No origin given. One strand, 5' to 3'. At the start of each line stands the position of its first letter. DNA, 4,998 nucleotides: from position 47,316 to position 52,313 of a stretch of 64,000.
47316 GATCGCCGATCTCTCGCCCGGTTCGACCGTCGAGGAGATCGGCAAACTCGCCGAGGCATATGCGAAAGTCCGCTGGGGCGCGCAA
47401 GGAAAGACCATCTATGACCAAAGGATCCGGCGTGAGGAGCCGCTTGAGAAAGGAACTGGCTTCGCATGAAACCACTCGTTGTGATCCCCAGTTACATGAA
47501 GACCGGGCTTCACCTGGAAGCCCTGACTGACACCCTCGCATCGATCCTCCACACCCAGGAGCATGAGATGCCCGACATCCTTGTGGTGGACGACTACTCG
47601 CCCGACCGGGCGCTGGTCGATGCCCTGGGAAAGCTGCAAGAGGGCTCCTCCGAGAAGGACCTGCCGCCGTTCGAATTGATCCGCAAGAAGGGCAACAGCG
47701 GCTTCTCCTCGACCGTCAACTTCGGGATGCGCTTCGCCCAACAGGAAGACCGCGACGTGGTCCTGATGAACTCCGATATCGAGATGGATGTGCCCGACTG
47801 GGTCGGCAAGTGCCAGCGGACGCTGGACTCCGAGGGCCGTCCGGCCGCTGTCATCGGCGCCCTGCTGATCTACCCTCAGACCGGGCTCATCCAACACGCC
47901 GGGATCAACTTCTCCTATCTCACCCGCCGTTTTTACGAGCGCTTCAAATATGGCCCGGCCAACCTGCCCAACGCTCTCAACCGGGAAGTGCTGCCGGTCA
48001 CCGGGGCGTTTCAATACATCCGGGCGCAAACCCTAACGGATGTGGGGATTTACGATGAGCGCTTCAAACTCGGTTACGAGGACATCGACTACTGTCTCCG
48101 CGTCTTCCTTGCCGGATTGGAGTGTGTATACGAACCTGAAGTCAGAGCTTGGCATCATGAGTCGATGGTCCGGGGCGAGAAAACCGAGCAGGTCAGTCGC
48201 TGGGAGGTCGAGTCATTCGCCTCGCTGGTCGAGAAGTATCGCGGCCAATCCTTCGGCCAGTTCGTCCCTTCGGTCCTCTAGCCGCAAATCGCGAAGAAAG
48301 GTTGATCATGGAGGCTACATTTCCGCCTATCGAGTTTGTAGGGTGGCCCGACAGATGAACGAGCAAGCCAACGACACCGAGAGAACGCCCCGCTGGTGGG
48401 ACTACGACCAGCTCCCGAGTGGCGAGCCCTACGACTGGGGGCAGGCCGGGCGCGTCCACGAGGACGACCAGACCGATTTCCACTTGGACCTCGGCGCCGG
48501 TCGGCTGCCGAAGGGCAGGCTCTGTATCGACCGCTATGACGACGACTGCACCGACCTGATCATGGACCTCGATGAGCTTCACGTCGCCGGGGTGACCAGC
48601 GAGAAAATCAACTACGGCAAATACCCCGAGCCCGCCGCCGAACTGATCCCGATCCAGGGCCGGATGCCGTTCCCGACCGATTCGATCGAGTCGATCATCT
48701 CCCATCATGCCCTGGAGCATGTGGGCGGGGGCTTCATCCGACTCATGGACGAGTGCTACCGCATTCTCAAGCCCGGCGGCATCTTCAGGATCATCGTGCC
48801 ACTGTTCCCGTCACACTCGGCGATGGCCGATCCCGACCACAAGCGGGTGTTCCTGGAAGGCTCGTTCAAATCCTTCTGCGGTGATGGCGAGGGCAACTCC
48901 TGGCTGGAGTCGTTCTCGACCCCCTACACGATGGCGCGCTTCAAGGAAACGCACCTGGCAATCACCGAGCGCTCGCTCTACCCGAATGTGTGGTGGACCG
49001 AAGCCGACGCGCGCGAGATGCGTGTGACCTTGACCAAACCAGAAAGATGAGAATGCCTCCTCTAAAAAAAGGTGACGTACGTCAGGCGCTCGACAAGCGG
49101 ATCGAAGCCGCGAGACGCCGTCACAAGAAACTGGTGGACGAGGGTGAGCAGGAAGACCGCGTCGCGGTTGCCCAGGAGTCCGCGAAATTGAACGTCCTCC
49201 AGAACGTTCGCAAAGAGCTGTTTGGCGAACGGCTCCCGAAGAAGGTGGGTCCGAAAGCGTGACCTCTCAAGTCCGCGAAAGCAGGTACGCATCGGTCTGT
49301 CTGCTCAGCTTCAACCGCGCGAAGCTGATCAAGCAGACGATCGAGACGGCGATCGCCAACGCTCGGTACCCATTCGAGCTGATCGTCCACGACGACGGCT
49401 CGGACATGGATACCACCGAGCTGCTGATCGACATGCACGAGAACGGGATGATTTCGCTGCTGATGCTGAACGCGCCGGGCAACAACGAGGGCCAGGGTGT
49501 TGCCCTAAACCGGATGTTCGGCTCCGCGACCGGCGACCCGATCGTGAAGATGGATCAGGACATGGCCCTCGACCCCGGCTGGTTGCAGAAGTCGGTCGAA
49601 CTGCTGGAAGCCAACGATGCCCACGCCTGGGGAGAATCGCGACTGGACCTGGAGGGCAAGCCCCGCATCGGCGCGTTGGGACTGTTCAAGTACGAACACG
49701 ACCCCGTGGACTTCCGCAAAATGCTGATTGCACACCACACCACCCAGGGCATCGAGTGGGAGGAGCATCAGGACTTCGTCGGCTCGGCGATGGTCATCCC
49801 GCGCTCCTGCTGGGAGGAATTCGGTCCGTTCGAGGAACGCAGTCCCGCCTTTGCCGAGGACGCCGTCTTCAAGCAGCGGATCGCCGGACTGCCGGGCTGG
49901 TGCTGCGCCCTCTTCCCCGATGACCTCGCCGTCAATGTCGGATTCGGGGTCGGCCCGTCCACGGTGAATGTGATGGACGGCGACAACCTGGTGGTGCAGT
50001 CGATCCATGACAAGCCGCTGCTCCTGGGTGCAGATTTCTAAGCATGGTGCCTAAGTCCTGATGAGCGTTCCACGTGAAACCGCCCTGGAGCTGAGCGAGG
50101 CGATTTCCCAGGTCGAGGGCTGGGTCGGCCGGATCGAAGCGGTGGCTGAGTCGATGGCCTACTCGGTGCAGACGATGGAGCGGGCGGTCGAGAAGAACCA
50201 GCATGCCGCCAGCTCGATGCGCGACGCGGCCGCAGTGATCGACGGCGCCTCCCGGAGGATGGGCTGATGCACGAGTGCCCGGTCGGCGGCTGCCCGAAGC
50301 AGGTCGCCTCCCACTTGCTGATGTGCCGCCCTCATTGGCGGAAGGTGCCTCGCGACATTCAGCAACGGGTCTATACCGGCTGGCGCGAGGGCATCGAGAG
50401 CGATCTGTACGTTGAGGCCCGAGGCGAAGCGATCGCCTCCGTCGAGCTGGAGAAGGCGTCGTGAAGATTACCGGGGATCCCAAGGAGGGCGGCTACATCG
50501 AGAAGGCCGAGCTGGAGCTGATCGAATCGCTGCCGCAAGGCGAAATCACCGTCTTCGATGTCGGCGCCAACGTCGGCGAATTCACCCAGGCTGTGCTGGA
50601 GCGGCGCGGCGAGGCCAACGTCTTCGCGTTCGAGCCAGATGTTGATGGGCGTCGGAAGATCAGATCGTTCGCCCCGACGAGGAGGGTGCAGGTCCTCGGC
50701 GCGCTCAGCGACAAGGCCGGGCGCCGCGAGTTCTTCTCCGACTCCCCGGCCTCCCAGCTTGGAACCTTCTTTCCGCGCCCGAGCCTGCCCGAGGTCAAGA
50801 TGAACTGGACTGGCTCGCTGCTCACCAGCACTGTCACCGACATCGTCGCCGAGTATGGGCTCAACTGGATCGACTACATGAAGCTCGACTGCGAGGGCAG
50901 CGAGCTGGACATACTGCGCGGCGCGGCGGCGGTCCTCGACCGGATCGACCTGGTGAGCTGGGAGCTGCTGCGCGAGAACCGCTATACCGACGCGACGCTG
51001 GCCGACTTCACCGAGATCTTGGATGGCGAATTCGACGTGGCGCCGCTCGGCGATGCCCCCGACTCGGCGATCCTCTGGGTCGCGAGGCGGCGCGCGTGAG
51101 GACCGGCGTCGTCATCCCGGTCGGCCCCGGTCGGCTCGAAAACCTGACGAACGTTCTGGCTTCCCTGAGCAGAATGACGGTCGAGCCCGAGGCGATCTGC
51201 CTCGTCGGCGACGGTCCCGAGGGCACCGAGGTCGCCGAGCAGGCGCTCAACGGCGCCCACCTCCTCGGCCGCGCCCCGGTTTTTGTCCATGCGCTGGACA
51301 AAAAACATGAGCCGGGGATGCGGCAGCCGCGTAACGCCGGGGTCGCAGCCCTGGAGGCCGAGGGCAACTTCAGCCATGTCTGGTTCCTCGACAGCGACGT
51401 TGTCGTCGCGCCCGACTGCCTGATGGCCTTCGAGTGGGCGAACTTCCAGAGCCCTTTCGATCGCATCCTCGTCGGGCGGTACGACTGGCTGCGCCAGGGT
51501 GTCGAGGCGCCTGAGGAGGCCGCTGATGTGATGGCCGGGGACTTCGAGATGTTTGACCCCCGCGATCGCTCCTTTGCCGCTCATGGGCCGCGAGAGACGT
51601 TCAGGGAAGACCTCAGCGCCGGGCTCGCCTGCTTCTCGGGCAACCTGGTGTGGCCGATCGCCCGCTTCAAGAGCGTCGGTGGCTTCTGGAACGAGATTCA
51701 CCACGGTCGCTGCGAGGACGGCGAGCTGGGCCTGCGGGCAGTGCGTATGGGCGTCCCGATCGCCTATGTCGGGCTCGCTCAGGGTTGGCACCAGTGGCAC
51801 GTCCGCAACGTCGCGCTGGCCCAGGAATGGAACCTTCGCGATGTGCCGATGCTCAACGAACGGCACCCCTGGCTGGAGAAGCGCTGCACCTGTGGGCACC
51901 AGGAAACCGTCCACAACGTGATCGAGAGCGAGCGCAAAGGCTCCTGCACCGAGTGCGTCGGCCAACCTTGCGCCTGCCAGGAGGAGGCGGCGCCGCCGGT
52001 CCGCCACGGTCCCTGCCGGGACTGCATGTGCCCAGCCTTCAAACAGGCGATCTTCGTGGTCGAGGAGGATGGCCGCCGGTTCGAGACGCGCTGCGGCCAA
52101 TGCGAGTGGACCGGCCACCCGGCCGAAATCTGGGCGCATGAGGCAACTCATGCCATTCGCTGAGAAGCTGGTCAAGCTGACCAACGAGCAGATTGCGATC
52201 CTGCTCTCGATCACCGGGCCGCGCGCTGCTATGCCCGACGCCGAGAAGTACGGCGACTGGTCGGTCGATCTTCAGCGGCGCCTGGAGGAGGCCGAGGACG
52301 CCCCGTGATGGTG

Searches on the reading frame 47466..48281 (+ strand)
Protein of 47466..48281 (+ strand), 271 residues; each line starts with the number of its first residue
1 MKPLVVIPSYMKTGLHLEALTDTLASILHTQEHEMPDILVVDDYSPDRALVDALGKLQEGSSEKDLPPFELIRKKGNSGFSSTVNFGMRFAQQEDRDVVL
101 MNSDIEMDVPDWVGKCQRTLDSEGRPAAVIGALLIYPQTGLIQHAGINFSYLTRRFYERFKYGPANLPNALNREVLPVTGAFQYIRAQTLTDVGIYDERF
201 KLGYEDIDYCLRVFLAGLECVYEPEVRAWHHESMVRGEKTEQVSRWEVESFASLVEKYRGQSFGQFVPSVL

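Call 23: search_protein_families(library=pfam, proteins=[window:47466-48281:+], max_evalue=0.01)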
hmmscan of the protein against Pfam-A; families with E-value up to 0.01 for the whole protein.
window:47466-48281:+ (271 aa): 4 families
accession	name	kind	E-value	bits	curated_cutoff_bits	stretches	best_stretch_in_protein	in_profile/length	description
PF00535.33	Glycos_transf_2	-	4.2e-13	50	23.3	1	5-155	2-132/168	Glycosyl transferase family 2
PF13641.12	Glyco_tranf_2_3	-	1.9e-07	31.7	27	1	5-246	5-227/230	Glycosyltransferase like family 2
PF10111.15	Glyco_tranf_2_2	-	1.3e-05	25.3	27.3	1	5-216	2-202/276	Glycosyltransferase like family 2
PF13632.12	Glyco_trans_2_3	-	0.00053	20.3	27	1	171-230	65-123/198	Glycosyl transferase family group 2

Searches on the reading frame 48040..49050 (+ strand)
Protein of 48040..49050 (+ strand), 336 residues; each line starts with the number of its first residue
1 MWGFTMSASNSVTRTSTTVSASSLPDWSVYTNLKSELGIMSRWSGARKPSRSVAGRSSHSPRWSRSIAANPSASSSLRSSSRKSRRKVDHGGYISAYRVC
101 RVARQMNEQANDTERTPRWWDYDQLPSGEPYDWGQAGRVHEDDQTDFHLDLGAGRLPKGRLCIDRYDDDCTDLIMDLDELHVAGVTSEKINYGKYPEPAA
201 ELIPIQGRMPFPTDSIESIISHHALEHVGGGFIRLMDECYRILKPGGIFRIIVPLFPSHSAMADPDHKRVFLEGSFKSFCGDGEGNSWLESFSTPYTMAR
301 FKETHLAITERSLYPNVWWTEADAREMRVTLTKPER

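Call 23: search_protein_families(library=pfam, proteins=[window:48040-49050:+], max_evalue=0.01)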
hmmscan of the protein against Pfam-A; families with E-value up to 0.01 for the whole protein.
window:48040-49050:+ (336 aa): 2 families
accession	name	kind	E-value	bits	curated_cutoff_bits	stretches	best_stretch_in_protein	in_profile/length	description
PF08241.18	Methyltransf_11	-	3.8e-07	31.1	21.2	1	208-250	53-94/95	Methyltransferase domain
PF13649.12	Methyltransf_25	-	0.00052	21.1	27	1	208-247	57-97/97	Methyltransferase domain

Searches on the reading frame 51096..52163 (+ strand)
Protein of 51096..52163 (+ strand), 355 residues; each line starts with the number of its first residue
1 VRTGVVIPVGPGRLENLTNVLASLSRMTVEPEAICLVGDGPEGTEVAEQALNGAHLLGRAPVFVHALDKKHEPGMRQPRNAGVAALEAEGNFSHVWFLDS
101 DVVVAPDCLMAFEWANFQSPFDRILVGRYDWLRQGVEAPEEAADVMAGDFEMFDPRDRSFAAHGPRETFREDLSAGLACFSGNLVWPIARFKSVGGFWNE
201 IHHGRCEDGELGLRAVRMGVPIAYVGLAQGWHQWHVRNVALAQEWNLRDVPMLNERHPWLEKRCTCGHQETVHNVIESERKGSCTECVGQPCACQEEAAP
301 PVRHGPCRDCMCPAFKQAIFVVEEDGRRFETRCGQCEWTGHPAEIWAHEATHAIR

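Call 23: search_protein_families(library=pfam, proteins=[window:51096-52163:+], max_evalue=0.01)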
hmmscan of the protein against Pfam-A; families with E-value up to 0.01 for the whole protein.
window:51096-52163:+ (355 aa): 2 families
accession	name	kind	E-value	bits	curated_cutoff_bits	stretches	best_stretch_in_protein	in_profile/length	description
PF13641.12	Glyco_tranf_2_3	-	0.00036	21.1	27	1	58-233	53-212/230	Glycosyltransferase like family 2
PF00535.33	Glycos_transf_2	-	0.0013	19.1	23.3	1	14-109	10-96/168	Glycosyl transferase family 2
